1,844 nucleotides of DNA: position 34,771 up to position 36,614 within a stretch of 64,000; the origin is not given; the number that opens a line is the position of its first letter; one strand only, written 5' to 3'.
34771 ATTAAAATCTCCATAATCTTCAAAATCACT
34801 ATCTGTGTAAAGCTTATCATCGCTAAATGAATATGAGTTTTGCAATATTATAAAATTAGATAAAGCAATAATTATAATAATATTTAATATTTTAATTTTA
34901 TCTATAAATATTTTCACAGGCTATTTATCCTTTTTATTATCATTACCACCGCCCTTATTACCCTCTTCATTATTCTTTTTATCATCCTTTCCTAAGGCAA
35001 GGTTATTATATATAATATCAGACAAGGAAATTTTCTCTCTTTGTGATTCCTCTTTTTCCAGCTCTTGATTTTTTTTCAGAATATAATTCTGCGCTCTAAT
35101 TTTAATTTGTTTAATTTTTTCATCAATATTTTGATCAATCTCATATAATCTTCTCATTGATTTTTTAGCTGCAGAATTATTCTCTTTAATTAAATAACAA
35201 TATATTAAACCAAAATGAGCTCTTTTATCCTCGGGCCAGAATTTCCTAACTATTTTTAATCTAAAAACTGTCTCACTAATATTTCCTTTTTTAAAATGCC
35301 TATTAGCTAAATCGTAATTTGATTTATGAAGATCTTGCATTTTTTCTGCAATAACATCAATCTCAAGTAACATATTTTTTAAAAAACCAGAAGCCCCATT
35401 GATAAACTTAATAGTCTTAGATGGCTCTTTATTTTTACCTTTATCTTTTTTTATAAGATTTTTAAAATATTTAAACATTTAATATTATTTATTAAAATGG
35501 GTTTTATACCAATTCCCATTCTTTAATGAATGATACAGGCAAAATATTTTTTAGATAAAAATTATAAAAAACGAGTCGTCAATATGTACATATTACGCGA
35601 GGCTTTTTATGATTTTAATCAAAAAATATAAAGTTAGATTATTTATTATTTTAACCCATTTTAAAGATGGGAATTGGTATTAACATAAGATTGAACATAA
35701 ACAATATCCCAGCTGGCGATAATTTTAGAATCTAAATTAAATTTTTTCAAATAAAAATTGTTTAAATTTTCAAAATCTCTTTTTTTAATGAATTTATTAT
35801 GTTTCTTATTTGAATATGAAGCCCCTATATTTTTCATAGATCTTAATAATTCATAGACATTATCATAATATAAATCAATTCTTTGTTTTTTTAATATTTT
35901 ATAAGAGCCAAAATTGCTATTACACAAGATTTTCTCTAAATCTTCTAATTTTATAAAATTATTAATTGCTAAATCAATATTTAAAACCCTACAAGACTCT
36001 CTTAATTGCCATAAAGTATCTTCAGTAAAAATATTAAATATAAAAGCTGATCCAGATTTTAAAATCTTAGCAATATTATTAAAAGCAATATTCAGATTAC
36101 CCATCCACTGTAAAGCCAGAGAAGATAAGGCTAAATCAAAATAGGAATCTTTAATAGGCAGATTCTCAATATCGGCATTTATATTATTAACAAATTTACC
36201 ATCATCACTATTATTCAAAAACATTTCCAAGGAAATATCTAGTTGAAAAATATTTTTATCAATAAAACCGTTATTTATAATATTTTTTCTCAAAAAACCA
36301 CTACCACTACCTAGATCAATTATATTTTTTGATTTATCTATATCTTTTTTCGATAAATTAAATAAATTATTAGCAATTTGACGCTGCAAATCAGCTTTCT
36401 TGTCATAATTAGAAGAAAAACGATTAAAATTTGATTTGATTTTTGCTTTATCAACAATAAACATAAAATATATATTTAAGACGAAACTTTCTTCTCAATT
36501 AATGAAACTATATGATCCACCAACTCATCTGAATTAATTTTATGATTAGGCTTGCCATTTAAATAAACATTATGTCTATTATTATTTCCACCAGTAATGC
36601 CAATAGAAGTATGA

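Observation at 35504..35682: Apparently recently mobile palindromic MITE family with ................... ends and a direct TTA target-site duplication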

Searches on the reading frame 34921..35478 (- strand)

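Call 26: search_protein_families(library=pfam, proteins=[window:34921-35478:-], max_evalue=0.001)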
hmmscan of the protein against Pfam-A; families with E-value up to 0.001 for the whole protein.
window:34921-35478:- (185 aa): 0 families

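Call 41: search_protein_families(library=ncbifam, proteins=[window:34921-35478:-], max_evalue=10)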
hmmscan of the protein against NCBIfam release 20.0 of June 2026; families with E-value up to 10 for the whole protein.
window:34921-35478:- (185 aa): 2 families
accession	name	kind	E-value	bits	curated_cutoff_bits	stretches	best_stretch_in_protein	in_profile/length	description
NF040959.1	MamA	equivalog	0.0011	18.5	200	1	51-137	37-120/204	magnetosome protein MamA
TIGR02552.1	LcrH_SycD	equivalog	0.0038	17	104.8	1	58-132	59-132/136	SycD/LcrH family type III secretion system chaperone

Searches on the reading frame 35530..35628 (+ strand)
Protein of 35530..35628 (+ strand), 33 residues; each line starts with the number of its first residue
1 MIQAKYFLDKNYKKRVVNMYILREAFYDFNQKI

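Call 41: search_protein_families(library=ncbifam, proteins=[window:35530-35628:+], max_evalue=10)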
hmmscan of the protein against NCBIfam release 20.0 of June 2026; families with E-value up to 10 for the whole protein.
seq(33 aa): 0 families

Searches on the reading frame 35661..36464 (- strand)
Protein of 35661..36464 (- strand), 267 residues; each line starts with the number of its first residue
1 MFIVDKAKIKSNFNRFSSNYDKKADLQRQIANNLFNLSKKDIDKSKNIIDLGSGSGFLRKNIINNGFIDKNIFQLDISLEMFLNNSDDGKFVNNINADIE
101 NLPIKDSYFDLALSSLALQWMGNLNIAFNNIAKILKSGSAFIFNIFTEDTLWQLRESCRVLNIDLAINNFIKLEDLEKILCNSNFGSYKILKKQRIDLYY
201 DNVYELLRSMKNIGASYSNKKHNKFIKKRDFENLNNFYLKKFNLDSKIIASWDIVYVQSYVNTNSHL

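Call 26: search_protein_families(library=pfam, proteins=[window:35661-36464:-], max_evalue=0.001)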
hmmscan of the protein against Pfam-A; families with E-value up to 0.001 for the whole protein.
window:35661-36464:- (267 aa): 6 families
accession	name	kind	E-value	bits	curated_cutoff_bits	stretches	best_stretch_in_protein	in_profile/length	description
PF08241.18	Methyltransf_11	-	4.1e-14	53.4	21.2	1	50-143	2-95/95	Methyltransferase domain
PF13847.12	Methyltransf_31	-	1.1e-09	38.6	27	1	42-159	1-127/145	Methyltransferase domain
PF13489.12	Methyltransf_23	-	1.9e-08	34.7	27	1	25-185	4-159/164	Methyltransferase domain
PF13649.12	Methyltransf_25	-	2.8e-08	34.8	27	1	48-138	1-96/97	Methyltransferase domain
PF08242.18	Methyltransf_12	-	2.6e-06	28.5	30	1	49-138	1-95/98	Methyltransferase domain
PF01209.24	Ubie_methyltran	-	4.9e-05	23.2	20.1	1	4-148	4-156/233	ubiE/COQ5 methyltransferase family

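Call 37: find_homologous_proteins(query=window:35661-36464:-, max_evalue=1e-10)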
Query window:35661-36464:- (267 aa): 22 proteins with E <= 1e-10 among 1563 candidates.
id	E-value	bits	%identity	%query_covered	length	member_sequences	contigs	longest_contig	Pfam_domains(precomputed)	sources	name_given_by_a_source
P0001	4.0e-164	562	100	100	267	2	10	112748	PF13847.13,PF13489.13,PF13649.13,PF08241.19,PF08242.19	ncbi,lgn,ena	-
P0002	2.0e-75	272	58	95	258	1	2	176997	PF13847.13,PF13649.13,PF01209.25,PF08241.19,PF08242.19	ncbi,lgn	-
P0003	7.0e-75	270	55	95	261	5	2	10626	PF13847.13,PF13489.13,PF13649.13,PF08241.19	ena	-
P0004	1.4e-65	240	52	96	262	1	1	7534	PF13847.13,PF13489.13,PF13649.13,PF01209.25,PF08241.19,PF08242.19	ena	-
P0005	6.5e-65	237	48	98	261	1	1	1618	PF13847.13,PF13489.13,PF13649.13,PF08241.19,PF08242.19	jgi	jgi:malonyl-CoA O-methyltransferase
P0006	8.3e-65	237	50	97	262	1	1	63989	PF13847.13,PF13489.13,PF05175.21,PF13649.13,PF01209.25,PF08241.19,PF08242.19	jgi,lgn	-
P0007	1.1e-64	237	49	95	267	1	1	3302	PF13847.13,PF13489.13,PF13649.13,PF01209.25,PF08241.19,PF08242.19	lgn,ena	-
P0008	1.6e-59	220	48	96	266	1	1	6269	PF13847.13,PF13489.13,PF05175.21,PF13649.13,PF01728.26,PF01209.25,PF08241.19,PF08242.19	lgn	-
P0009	7.4e-57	211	47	97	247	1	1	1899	PF13847.13,PF13489.13,PF13649.13,PF08241.19,PF08242.19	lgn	-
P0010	1.4e-53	200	46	96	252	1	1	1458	PF13847.13,PF13489.13,PF13649.13,PF08241.19,PF08242.19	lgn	-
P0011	5.1e-53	198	46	95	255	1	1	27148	PF13847.13,PF13489.13,PF13649.13,PF08241.19,PF08242.19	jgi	-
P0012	1.3e-52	197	47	96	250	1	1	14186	PF13847.13,PF13489.13,PF13649.13,PF01209.25,PF08241.19,PF08242.19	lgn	-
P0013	4.1e-51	192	41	99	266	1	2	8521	PF13847.13,PF13489.13,PF13649.13,PF01209.25,PF08241.19,PF08242.19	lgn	-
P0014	1.8e-49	187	41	97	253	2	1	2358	PF13847.13,PF13489.13,PF05175.21,PF13649.13,PF01209.25,PF08241.19,PF08242.19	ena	-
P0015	1.6e-48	184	46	96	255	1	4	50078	PF13847.13,PF13489.13,PF13649.13,PF01209.25,PF08241.19,PF08242.19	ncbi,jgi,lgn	ncbi:MAG: malonyl-CoA O-methyltransferase [Lentimonas sp.]|jgi:malonyl-CoA O-methyltransferase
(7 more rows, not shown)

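Call 39: find_encoding_contigs(protein=P0001, flank=10000, max_places=10)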
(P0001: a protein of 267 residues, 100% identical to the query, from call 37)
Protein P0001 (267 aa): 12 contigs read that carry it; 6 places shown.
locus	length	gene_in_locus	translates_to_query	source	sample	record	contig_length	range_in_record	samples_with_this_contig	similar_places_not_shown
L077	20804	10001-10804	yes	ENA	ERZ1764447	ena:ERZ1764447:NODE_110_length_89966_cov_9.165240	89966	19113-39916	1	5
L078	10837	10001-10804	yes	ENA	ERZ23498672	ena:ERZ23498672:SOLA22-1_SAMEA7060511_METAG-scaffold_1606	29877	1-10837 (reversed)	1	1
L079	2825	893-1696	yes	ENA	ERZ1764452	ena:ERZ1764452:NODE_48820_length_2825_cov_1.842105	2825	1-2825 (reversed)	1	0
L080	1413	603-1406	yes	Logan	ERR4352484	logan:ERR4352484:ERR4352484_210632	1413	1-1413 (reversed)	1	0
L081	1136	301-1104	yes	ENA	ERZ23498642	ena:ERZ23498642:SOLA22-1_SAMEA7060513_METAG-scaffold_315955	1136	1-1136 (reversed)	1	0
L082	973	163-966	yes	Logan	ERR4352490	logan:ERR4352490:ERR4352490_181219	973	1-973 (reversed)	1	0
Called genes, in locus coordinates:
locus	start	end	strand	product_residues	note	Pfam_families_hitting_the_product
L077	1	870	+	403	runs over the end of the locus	PF00180:Iso_dh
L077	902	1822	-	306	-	PF00551:Formyl_trans_N, PF02911:Formyl_trans_C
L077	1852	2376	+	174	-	PF01252:Peptidase_A8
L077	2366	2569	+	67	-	-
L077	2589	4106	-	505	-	PF07549:Sec_GG (weak), PF21760:SecD_1st, PF22599:SecDF_P1_head, PF02355:SecD_SecF_C, PF00873:ACR_tran (weak)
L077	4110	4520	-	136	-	PF02699:YajC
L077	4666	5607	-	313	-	PF13623:SurA_N_2, PF13624:SurA_N_3, PF09312:SurA_N, PF13145:Rotamase_2, PF00639:Rotamase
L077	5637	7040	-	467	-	PF00595:PDZ, PF13180:PDZ_2, PF17820:PDZ_6, PF03572:Peptidase_S41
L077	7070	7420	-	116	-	-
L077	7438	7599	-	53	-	-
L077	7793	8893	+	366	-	PF02153:PDH_N, PF20463:PDH_C (weak)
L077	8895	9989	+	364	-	PF04551:GcpE, PF26540:GcpE_C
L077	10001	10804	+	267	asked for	PF13489:Methyltransf_23, PF13847:Methyltransf_31, PF08241:Methyltransf_11, PF08242:Methyltransf_12 (weak), PF13649:Methyltransf_25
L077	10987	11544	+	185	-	-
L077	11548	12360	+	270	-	PF04333:MlaA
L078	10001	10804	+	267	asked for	PF13489:Methyltransf_23, PF13847:Methyltransf_31, PF08241:Methyltransf_11, PF08242:Methyltransf_12 (weak), PF13649:Methyltransf_25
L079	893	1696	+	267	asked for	PF13489:Methyltransf_23, PF13847:Methyltransf_31, PF08241:Methyltransf_11, PF08242:Methyltransf_12 (weak), PF13649:Methyltransf_25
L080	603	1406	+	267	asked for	PF13489:Methyltransf_23, PF13847:Methyltransf_31, PF08241:Methyltransf_11, PF08242:Methyltransf_12 (weak), PF13649:Methyltransf_25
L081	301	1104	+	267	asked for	PF13489:Methyltransf_23, PF13847:Methyltransf_31, PF08241:Methyltransf_11, PF08242:Methyltransf_12 (weak), PF13649:Methyltransf_25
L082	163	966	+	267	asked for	PF13489:Methyltransf_23, PF13847:Methyltransf_31, PF08241:Methyltransf_11, PF08242:Methyltransf_12 (weak), PF13649:Methyltransf_25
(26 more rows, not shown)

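Call 51: find_encoding_contigs(protein=P0023, flank=5000, max_places=5)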
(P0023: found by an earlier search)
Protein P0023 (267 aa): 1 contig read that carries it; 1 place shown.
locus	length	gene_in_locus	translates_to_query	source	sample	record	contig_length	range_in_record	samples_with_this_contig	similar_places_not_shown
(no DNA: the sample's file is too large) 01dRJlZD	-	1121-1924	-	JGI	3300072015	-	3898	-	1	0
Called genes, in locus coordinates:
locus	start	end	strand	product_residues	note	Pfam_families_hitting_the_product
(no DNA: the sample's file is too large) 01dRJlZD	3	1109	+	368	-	?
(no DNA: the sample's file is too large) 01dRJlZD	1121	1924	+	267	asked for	PF01209:Ubie_methyltran (weak), PF13489:Methyltransf_23 (weak), PF13847:Methyltransf_31, PF08241:Methyltransf_11, PF08242:Methyltransf_12 (faint), PF13649:Methyltransf_25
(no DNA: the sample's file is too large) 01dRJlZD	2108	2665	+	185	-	-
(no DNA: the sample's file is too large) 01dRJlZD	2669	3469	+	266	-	PF04333:MlaA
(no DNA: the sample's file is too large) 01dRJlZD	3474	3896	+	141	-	?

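Call 52: find_encoding_contigs(protein=P0002, flank=10000, max_places=3)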
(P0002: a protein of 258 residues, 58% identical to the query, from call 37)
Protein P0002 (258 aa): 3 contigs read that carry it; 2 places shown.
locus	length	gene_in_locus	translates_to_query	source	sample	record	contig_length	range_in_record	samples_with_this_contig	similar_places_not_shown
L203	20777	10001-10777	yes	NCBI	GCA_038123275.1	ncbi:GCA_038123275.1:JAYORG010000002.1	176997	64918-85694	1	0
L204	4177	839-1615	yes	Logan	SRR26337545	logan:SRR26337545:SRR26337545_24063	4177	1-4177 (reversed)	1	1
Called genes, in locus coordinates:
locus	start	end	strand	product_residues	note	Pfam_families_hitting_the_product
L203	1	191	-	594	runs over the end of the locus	PF00496:SBP_bac_5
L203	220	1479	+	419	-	PF01566:Nramp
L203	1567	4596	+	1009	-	-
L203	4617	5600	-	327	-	PF13624:SurA_N_3, PF09312:SurA_N, PF13145:Rotamase_2 (weak), PF13616:Rotamase_3, PF00639:Rotamase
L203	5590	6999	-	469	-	PF22694:CtpB_N-like (faint), PF00595:PDZ, PF13180:PDZ_2, PF17820:PDZ_6, PF03572:Peptidase_S41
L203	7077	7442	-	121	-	-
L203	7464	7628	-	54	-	-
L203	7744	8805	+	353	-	PF03446:NAD_binding_2 (weak), PF03807:F420_oxidored, PF02153:PDH_N, PF20463:PDH_C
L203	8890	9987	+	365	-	PF04551:GcpE, PF26540:GcpE_C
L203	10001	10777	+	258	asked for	PF01209:Ubie_methyltran (faint), PF13847:Methyltransf_31, PF08241:Methyltransf_11, PF08242:Methyltransf_12 (weak), PF13649:Methyltransf_25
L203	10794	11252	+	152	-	-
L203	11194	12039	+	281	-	PF04333:MlaA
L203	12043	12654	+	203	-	PF05494:MlaC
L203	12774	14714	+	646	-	PF13516:LRR_6 (faint)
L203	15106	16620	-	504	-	PF02878:PGM_PMM_I, PF02879:PGM_PMM_II, PF02880:PGM_PMM_III, PF00408:PGM_PMM_IV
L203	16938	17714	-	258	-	PF05690:ThiG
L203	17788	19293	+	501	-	PF01225:Mur_ligase, PF08245:Mur_ligase_M, PF02875:Mur_ligase_C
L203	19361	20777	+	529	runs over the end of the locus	PF13609:Porin_4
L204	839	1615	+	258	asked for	PF01209:Ubie_methyltran (faint), PF13847:Methyltransf_31, PF08241:Methyltransf_11, PF08242:Methyltransf_12 (weak), PF13649:Methyltransf_25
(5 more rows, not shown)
